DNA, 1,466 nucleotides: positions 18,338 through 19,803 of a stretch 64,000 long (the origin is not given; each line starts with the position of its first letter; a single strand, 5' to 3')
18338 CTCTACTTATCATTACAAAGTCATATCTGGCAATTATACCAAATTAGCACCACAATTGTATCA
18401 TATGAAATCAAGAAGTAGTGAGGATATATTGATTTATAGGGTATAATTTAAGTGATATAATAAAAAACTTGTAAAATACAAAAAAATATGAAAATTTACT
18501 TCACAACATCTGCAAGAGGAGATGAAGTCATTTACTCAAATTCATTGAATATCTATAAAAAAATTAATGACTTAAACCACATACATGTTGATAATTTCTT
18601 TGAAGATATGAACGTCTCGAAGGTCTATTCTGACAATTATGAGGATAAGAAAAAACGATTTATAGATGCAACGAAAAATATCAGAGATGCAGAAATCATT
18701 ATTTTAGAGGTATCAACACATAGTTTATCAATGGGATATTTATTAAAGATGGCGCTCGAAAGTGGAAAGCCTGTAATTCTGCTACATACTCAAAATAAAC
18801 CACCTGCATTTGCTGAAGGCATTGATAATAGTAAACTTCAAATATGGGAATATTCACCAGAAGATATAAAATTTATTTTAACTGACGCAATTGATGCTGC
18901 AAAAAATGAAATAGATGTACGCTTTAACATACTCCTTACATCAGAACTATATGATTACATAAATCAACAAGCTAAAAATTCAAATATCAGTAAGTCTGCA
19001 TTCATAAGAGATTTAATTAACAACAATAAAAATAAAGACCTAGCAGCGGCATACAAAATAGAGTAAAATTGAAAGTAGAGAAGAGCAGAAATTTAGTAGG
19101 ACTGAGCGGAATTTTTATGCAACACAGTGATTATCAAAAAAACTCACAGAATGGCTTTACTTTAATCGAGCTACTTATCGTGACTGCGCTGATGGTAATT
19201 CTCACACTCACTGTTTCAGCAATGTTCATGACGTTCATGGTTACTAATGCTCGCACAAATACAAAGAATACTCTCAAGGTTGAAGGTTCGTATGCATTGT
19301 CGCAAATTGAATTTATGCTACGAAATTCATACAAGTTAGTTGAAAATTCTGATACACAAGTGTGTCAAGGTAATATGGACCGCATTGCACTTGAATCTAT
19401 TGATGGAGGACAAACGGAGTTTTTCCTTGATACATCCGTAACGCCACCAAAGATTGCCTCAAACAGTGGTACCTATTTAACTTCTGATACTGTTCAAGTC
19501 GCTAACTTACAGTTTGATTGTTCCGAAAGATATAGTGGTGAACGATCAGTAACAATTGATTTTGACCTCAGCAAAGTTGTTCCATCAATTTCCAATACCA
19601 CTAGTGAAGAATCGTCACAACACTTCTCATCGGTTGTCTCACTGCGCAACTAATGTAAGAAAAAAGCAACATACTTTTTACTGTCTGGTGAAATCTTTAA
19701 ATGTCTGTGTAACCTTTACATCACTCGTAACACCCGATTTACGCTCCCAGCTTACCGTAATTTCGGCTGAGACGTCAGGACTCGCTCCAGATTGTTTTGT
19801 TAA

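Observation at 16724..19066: AT-rich three-gene insert in the pilus locus: two DNPH1/NDT-like-RHH fusion paralogs (one catalytic, one Glu-less) flanking a PNP-family gene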

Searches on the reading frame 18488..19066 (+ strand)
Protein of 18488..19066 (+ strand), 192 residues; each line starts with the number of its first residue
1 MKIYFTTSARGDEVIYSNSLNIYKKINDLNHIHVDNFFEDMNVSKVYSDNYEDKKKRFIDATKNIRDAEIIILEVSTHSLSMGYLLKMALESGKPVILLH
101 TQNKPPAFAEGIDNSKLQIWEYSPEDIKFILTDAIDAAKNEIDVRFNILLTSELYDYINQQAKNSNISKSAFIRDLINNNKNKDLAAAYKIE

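Call 3: search_protein_families(library=pfam, proteins=[window:18488-19066:+], max_evalue=1)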
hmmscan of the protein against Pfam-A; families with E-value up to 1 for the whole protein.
window:18488-19066:+ (192 aa): 3 families
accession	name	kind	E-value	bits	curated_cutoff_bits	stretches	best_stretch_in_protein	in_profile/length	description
PF21983.2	NikA-like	-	0.00073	20.1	27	1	144-179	5-40/72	Mobilization protein NikA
PF01402.27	RHH_1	-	0.0022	18.3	20.5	1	145-179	1-35/39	Ribbon-helix-helix protein, copG family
PF10087.14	DUF2325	-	0.18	12.4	33.6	1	33-103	14-83/94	Uncharacterized protein conserved in bacteria (DUF2325)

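Call 4: search_protein_families(library=ncbifam, proteins=[window:18488-19066:+], max_evalue=1)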
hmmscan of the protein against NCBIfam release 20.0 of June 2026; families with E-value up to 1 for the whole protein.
window:18488-19066:+ (192 aa): 3 families
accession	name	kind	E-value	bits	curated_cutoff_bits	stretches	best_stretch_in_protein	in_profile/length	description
NF008671.0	PRK11675.1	equivalog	0.016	15.6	62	1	145-180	52-87/95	LexA regulated protein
NF001884.0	PRK00630.1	subfamily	0.026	14.6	119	1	141-183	8-51/148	nickel responsive regulator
NF011844.0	PRK15316.1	equivalog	0.063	9.8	3870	1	124-189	434-495/2683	RatA-like protein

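Call 5: search_protein_families(library=padloc, proteins=[window:18488-19066:+], max_evalue=1)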
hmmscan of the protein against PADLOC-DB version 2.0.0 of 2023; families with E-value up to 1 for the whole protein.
window:18488-19066:+ (192 aa): 1 family
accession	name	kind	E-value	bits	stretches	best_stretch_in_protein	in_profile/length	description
PDLC04444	PDC-M13C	-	0.027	12.8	1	116-182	4-67/76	-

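Call 20: find_homologous_proteins(query=window:18488-19066:+, max_evalue=0.001)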
Query window:18488-19066:+ (192 aa): 21 proteins with E <= 0.001 among 106 candidates.
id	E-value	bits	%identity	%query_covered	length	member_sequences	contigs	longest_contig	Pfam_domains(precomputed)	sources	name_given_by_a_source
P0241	6.8e-118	409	100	100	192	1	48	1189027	-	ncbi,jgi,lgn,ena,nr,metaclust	ncbi:MAG: hypothetical protein GW762_03140 [Candidatus Pacebacteria bacterium]|nr:hypothetical prote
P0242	5.1e-71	256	64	100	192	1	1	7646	-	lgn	-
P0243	1.1e-56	209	55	94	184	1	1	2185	-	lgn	-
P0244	8.5e-56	206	52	93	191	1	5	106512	-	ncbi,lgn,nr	ncbi:MAG: hypothetical protein H6773_03195 [Pseudomonadales bacterium]|nr:hypothetical protein [Cand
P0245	4.0e-54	201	52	100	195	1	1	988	-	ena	-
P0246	2.1e-51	192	52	92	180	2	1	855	-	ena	-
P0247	6.4e-49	184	47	94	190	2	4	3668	-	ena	-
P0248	1.1e-45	173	48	92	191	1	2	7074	-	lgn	-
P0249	3.9e-41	159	42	96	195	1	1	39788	PF05014.22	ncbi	-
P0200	1.1e-36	144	43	92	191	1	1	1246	-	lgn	-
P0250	2.6e-36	143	40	95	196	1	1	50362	PF05014.22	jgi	jgi:hypothetical protein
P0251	7.5e-36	141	44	97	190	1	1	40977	-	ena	-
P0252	1.6e-35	140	42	92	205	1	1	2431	-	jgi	jgi:hypothetical protein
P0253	3.1e-35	139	42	92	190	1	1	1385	PF05014.22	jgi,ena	-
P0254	3.5e-35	139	41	92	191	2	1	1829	-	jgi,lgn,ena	-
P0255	1.7e-33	134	41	92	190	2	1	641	PF05014.22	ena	-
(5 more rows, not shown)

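Call 62: search_solved_structures(query=window:18488-19066:+, max_evalue=10, show_alignments=2)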
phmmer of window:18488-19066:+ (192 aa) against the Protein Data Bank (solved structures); distinct sequences matched with E-value up to 10: 23.
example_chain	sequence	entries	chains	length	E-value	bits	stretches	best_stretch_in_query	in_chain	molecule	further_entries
6rfz_A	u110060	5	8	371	1.8e-07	34.3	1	84-122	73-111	lectin PLL2 from Photorhabdus laumondii | Photorhabdus luminescens subsp. laumondii TTO1 complete genome segment 3/17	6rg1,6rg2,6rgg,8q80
5mxe_A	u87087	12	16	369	5.4e-07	32.7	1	91-122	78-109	Photorhabdus asymbiotica lectin PHL | lectin PHL | Photorhabdus asymbitoca lectin PHL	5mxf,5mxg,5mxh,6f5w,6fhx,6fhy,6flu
8q83_A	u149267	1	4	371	1.4e-06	31.3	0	91-125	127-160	Photorhabdus luminescens subsp. laumondii TTO1 complete genome segment 3/17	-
2klh_A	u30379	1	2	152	4.3e-06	29.8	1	38-132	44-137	c-Myc-responsive protein Rcl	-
4fyh_A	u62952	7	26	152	6.8e-06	29.1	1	63-132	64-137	Deoxyribonucleoside 5'-monophosphate N-glycosidase | 2'-deoxynucleoside 5'-phosphate N-hydrolase 1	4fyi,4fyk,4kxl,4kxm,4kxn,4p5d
2khz_A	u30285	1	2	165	9.8e-06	28.6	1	63-132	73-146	c-Myc-responsive protein Rcl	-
6t96_A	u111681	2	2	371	2.3e-05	27.4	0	93-125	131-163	Lectin PLL3 | Photorhabdus luminescens subsp. laumondii TTO1 complete genome segment 3/17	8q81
9i3q_A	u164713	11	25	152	0.0016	21.4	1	65-138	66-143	5-hydroxymethyl-dUMP N-hydrolase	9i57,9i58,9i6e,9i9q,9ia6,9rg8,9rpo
8rpt_B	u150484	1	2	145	0.0016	21.4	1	62-132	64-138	2'-deoxynucleoside 5'-phosphate N-hydrolase 1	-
8qhq_A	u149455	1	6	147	0.002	21.1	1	65-132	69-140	2'-deoxynucleoside 5'-phosphate N-hydrolase 1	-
4p5e_A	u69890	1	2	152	0.0024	20.9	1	65-134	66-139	2'-deoxynucleoside 5'-phosphate N-hydrolase 1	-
8rps_C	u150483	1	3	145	0.0026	20.7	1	65-132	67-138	2'-deoxynucleoside 5'-phosphate N-hydrolase 1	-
9da1_A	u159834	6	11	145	0.0027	20.7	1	65-132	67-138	5-hydroxymethyl-dUMP N-hydrolase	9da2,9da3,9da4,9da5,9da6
8os9_A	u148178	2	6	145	0.0027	20.7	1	65-132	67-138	2'-deoxynucleoside 5'-phosphate N-hydrolase 1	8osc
8qhr_A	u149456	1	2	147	0.0028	20.6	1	65-132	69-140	2'-deoxynucleoside 5'-phosphate N-hydrolase 1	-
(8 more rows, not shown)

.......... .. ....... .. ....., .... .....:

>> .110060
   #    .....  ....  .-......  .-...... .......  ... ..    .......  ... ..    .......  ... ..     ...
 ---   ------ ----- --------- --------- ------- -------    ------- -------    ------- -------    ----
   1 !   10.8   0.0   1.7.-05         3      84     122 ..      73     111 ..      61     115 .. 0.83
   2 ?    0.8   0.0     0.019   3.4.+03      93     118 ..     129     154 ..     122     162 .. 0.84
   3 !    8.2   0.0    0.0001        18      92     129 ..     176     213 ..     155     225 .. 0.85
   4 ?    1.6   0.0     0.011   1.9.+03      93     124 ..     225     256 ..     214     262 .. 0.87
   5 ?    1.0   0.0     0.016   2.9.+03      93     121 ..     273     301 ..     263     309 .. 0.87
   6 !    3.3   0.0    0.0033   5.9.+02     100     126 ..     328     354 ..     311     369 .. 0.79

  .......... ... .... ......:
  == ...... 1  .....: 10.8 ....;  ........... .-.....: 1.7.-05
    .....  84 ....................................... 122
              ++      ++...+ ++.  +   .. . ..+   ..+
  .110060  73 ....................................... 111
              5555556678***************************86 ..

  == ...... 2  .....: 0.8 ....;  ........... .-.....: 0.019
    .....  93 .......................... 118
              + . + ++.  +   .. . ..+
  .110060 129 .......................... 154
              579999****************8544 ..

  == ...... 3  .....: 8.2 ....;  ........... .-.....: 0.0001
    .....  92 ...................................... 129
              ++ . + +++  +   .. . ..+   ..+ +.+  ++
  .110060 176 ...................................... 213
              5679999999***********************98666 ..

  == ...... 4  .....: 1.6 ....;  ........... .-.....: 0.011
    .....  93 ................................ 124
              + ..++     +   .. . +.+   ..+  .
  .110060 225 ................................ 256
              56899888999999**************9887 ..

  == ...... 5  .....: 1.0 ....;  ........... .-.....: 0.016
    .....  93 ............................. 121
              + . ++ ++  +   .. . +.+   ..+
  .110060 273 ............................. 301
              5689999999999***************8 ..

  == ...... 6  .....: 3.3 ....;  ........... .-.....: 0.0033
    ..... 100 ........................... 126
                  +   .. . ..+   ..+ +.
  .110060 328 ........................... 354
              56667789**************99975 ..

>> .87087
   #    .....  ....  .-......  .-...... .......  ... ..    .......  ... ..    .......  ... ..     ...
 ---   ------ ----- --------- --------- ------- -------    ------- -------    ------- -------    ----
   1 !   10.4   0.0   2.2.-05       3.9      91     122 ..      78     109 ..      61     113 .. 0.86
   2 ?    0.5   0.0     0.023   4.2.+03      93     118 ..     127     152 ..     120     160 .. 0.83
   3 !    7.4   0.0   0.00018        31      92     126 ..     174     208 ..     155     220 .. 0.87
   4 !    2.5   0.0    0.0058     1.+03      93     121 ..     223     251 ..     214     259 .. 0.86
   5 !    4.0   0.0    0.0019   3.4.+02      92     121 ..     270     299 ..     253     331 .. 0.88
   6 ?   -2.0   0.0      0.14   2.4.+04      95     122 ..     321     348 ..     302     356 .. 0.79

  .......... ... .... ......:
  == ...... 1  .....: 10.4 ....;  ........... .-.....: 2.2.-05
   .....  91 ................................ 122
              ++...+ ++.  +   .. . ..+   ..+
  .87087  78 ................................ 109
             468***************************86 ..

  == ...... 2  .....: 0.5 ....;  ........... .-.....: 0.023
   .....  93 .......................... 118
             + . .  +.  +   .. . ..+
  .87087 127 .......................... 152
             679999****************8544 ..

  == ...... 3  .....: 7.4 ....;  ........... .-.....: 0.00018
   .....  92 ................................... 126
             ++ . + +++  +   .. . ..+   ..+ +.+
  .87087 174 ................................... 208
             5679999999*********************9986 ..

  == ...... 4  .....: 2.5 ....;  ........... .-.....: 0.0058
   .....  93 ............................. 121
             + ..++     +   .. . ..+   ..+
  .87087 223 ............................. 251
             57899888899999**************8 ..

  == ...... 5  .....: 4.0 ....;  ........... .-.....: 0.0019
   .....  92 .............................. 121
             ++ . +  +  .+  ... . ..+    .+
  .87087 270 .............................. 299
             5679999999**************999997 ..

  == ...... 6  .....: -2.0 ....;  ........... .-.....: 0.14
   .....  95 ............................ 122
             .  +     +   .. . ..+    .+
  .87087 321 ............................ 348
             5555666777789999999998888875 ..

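Call 96: search_protein_families(library=phrogs, proteins=[window:18488-19066:+], max_evalue=0.01)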
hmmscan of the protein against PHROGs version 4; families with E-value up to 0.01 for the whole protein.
window:18488-19066:+ (192 aa): 2 families
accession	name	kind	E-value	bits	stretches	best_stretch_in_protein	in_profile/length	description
phrog_582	-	transcription regulation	0.0023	19.2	1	138-183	52-97/105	Arc-like repressor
phrog_795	-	other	0.0077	17.5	0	132-171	6-45/116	partition protein ATPase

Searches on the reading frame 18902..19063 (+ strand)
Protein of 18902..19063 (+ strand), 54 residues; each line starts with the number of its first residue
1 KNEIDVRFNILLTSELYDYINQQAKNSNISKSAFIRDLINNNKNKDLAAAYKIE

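Call 66: search_protein_families(library=pfam, proteins=[window:18902-19063:+], max_evalue=10)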
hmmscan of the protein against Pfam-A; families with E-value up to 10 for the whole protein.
seq(54 aa): 3 families
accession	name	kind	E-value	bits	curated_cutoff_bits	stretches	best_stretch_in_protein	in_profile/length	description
PF21983.2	NikA-like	-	0.0001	22.8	27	1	6-42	5-41/72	Mobilization protein NikA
PF01402.27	RHH_1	-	0.00023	21.4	20.5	1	7-41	1-35/39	Ribbon-helix-helix protein, copG family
PF23135.2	TRI4_N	-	0.082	13.4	27.8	1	12-40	30-58/61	TRI4 N-terminal domain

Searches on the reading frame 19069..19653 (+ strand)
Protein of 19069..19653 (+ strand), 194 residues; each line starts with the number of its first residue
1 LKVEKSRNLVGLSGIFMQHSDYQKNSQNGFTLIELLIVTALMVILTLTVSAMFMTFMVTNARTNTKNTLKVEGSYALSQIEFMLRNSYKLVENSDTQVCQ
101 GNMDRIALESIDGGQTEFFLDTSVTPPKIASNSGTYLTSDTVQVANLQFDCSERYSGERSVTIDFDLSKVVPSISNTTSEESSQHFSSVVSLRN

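Call 3: search_protein_families(library=pfam, proteins=[window:19069-19653:+], max_evalue=1)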
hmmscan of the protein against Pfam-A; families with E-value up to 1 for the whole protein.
window:19069-19653:+ (194 aa): 3 families
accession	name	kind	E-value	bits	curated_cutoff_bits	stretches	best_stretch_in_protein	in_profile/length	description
PF07963.17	N_methyl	-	6.8e-07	29.1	21.2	1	25-49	2-26/27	Prokaryotic N-terminal methylation motif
PF03904.18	DUF334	-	0.068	13.9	30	1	15-62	27-74/123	Domain of unknown function (DUF334)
PF20405.4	DUF6695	-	0.2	12.4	25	0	61-99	27-65/79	DUF6695 C-terminal domain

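Call 4: search_protein_families(library=ncbifam, proteins=[window:19069-19653:+], max_evalue=1)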
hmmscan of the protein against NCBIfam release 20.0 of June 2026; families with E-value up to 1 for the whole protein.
window:19069-19653:+ (194 aa): 16 families
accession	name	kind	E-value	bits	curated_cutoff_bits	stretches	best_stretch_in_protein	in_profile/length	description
TIGR02532.1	IV_pilin_GFxxxE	domain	2.8e-05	23.8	16.3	1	27-48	1-22/24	prepilin-type N-terminal cleavage/methylation domain-containing protein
NF041002.1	pilin_ComGF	equivalog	5.2e-05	23.5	80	1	27-94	1-66/139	competence type IV pilus minor pilin ComGF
NF038304.1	EPS_HpsC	equivalog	6.9e-05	22.6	200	1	20-72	13-61/318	hormogonium polysaccharide secretion pseudopilin HpsC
NF041775.1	typeIV_PilA_Myxo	equivalog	0.00035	20.6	400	1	27-71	10-54/214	type IV pilin protein PilA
TIGR01708.2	typeII_sec_gspH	equivalog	0.00051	20.1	80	1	27-54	1-28/169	type II secretion system minor pseudopilin GspH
NF007800.0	PRK10506.1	equivalog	0.0014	18.5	158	1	23-48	4-29/163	prepilin peptidase-dependent protein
TIGR01711.1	gspJ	equivalog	0.0017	18.2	64.85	1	29-85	2-58/192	type II secretion system minor pseudopilin GspJ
NF041013.1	T4P_ComGE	equivalog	0.0023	18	49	1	26-68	2-44/83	competence type IV pilus minor pilin ComGE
NF040982.1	ComGD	equivalog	0.0054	17.1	70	1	27-55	1-29/139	competence type IV pilus minor pilin ComGD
NF007862.0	PRK10574.1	equivalog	0.01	15.9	138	1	25-64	2-41/145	prepilin peptidase-dependent pilin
NF007848.0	PRK10557.1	equivalog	0.012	14.9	120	1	23-80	6-63/192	prepilin peptidase-dependent protein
NF007660.0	PRK10332.1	equivalog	0.025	15.1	86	1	25-69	6-50/107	prepilin-type N-terminal cleavage/methylation domain-containing protein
TIGR02596.1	TIGR02596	subfamily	0.12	12.5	70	1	30-76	1-47/196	Verru_Chthon cassette protein D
TIGR02599.1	TIGR02599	subfamily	0.13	11.4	256.5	1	29-66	1-38/361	Verru_Chthon cassette protein C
NF040999.1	pilin_ComGC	equivalog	0.34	11.1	75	1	27-48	1-23/84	competence type IV pilus major pilin ComGC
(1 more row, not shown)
